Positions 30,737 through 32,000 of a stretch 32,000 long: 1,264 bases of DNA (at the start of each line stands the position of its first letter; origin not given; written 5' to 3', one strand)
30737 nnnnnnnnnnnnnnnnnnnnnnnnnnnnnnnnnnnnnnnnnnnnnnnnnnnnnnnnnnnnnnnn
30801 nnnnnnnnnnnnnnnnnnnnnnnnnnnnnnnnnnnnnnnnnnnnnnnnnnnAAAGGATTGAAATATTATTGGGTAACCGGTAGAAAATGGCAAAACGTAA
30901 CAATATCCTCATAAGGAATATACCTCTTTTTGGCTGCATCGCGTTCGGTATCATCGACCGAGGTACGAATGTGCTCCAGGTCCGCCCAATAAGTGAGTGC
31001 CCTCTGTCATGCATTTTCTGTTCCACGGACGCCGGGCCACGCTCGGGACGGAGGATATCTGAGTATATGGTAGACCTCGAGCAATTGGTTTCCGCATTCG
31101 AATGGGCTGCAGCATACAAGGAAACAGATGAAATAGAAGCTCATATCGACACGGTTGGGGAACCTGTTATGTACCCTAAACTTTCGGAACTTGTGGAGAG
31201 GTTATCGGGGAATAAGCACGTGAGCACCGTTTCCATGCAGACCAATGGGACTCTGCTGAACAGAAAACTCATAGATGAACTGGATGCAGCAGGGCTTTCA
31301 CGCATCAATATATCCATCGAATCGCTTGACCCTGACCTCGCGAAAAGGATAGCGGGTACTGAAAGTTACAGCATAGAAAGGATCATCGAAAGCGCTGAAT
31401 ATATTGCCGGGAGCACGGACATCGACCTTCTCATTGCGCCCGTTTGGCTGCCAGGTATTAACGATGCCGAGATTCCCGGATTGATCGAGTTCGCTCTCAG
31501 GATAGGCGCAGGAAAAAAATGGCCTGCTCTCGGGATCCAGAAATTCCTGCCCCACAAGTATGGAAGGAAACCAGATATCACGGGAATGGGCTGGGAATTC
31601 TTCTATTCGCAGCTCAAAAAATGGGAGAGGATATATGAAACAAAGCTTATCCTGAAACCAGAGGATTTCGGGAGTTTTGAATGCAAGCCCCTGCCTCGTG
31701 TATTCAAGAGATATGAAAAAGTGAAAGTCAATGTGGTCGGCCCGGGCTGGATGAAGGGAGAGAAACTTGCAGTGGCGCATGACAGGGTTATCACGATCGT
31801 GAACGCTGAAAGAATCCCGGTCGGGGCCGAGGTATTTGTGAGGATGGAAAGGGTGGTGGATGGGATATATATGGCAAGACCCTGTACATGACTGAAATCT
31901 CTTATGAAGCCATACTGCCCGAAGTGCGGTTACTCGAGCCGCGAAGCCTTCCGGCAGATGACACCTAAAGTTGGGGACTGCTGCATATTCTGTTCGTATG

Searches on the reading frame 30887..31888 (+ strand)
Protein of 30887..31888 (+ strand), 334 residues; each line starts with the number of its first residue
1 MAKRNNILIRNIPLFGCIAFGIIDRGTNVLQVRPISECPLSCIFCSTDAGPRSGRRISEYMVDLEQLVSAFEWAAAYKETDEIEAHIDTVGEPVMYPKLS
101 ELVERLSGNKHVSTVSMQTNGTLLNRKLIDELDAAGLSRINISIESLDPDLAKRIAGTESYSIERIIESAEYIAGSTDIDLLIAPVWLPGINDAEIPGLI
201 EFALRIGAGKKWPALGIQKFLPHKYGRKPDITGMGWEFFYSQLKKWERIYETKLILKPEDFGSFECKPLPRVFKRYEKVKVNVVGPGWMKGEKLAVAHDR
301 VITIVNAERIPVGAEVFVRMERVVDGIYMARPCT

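Call 7: search_protein_families(library=pfam, proteins=[window:30887-31888:+], max_evalue=0.001)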
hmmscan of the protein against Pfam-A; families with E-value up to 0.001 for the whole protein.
window:30887-31888:+ (334 aa): 1 family
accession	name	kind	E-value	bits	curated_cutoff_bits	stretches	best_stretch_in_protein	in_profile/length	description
PF04055.27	Radical_SAM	-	5.8e-23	82.3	29.5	1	35-203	4-166/166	Radical SAM superfamily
